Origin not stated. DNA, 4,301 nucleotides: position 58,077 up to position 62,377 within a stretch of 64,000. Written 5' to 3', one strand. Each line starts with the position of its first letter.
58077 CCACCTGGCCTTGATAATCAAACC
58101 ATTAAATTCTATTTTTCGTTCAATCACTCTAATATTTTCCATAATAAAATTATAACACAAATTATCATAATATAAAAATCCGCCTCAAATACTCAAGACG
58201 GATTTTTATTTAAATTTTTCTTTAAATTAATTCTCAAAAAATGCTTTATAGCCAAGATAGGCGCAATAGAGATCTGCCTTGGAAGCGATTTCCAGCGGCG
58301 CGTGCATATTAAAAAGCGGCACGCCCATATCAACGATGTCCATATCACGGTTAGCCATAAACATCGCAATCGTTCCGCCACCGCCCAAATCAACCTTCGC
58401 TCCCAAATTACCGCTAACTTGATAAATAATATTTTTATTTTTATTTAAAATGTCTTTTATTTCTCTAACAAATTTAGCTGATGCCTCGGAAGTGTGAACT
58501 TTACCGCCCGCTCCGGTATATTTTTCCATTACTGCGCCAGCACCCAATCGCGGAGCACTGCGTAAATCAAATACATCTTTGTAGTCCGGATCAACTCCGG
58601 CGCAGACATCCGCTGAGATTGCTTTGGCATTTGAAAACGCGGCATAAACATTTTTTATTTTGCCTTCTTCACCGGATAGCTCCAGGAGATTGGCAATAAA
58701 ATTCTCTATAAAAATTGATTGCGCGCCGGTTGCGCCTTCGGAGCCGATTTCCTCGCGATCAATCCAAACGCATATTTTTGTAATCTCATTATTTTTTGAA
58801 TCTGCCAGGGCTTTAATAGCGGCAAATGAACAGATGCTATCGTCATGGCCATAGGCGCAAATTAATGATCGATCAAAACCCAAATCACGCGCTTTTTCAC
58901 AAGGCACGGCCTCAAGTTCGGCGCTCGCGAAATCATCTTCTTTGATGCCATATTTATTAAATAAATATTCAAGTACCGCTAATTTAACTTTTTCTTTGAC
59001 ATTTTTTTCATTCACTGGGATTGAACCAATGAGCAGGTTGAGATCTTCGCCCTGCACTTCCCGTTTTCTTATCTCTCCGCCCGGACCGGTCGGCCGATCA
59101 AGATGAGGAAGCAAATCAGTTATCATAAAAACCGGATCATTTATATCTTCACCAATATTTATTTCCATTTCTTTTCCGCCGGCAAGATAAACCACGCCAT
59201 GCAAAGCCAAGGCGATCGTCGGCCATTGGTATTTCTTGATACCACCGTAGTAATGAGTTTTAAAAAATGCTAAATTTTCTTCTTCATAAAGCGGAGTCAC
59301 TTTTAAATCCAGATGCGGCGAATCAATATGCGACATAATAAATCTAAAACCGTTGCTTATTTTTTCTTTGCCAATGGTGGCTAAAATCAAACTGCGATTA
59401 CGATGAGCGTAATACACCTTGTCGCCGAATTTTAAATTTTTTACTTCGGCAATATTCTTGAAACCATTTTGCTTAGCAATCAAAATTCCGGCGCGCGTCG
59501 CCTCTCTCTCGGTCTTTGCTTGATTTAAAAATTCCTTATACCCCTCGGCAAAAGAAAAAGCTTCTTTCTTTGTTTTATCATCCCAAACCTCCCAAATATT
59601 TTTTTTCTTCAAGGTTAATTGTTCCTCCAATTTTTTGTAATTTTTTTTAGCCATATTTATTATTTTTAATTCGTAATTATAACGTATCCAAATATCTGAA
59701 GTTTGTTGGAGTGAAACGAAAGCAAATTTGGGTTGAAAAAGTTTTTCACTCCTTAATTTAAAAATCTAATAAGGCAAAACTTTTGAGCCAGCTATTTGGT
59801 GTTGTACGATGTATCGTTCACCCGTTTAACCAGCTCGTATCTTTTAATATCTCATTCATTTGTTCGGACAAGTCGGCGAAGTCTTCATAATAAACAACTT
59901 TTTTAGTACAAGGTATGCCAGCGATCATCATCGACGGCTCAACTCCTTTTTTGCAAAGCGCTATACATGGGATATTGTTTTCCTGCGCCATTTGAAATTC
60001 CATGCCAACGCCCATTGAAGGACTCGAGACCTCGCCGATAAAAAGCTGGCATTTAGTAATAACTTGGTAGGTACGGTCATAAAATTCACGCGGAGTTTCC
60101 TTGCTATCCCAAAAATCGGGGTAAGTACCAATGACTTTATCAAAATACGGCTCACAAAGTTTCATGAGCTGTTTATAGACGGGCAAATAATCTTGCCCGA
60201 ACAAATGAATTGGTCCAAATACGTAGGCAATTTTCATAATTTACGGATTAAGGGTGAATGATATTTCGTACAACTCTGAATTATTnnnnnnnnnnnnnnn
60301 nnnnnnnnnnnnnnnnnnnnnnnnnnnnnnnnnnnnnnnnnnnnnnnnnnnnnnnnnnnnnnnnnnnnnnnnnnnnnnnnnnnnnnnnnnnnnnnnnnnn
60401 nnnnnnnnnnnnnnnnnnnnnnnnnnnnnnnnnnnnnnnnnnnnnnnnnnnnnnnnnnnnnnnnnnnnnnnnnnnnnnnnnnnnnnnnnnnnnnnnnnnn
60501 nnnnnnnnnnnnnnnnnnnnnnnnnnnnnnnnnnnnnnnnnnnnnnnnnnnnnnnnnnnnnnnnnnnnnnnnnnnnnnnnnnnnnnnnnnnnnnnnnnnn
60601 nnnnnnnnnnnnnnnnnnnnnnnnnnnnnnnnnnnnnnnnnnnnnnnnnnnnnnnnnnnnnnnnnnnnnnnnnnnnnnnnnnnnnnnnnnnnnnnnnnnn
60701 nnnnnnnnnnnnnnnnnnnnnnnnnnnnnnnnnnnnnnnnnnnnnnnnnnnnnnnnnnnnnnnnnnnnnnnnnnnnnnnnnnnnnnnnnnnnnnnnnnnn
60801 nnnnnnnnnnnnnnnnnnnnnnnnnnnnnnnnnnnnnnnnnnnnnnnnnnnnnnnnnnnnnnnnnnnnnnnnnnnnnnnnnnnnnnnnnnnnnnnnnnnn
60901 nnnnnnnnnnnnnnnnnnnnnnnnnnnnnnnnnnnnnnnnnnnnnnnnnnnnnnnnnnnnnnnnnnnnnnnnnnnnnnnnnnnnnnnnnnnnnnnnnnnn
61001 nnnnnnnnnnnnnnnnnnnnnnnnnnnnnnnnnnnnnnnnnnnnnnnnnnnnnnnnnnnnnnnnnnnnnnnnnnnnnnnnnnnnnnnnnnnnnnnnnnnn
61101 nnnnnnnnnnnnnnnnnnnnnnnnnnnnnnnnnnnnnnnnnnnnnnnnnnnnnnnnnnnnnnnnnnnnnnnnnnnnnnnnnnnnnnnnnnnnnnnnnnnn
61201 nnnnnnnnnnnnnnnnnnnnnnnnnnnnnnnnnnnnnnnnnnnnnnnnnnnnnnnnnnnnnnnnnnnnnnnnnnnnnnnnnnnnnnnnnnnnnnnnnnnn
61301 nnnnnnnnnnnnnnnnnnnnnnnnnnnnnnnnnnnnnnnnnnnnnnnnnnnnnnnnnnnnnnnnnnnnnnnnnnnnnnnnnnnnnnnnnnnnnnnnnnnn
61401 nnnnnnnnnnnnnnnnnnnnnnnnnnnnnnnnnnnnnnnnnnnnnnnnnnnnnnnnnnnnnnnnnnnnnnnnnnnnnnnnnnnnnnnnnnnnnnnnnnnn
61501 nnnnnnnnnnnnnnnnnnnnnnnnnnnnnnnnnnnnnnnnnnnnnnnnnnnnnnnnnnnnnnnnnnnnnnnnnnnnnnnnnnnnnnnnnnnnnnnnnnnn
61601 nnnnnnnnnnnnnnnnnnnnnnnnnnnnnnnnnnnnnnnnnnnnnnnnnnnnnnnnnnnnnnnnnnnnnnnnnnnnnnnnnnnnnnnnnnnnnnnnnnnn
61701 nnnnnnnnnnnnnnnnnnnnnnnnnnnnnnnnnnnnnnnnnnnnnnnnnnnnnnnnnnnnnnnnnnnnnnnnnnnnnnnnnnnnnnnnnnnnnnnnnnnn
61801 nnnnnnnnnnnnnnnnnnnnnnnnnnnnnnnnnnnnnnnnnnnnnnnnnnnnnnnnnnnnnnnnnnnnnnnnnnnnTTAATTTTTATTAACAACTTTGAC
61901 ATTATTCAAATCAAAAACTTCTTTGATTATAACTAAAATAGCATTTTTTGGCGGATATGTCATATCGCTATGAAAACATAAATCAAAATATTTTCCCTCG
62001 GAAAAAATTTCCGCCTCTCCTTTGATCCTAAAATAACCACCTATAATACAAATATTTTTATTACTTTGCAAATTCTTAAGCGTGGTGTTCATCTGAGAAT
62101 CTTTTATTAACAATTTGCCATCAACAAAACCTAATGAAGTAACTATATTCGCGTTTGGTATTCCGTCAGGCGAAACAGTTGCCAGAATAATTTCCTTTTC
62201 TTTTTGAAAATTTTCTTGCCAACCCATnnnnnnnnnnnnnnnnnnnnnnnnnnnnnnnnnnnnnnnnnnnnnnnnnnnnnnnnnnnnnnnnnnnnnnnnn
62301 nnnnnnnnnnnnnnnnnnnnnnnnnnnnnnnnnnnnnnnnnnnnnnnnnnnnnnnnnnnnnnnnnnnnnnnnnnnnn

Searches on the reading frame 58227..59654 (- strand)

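Call 80: search_protein_families(library=pfam, proteins=[window:58227-59654:-], max_evalue=0.00001)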
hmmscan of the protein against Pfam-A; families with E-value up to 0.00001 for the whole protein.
window:58227-59654:- (475 aa): 1 family
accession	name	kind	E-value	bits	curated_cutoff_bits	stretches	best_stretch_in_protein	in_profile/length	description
PF02127.20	Peptidase_M18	-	2.1e-84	284.3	24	1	42-473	1-432/432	Aminopeptidase I zinc metalloprotease (M18)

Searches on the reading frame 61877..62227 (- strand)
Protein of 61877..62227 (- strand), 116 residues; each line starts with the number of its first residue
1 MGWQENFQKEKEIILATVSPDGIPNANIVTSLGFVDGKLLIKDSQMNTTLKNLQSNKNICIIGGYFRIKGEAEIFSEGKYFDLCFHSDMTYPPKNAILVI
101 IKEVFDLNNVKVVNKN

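Call 19: search_protein_families(library=pfam, proteins=[window:61877-62227:-], max_evalue=0.001)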
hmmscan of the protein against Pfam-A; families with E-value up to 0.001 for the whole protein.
window:61877-62227:- (116 aa): 1 family
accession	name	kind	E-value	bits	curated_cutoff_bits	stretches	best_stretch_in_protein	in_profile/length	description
PF01243.27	PNPOx_N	-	7.3e-12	46.2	28.1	1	5-84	7-85/120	Pyridoxamine 5'-phosphate oxidase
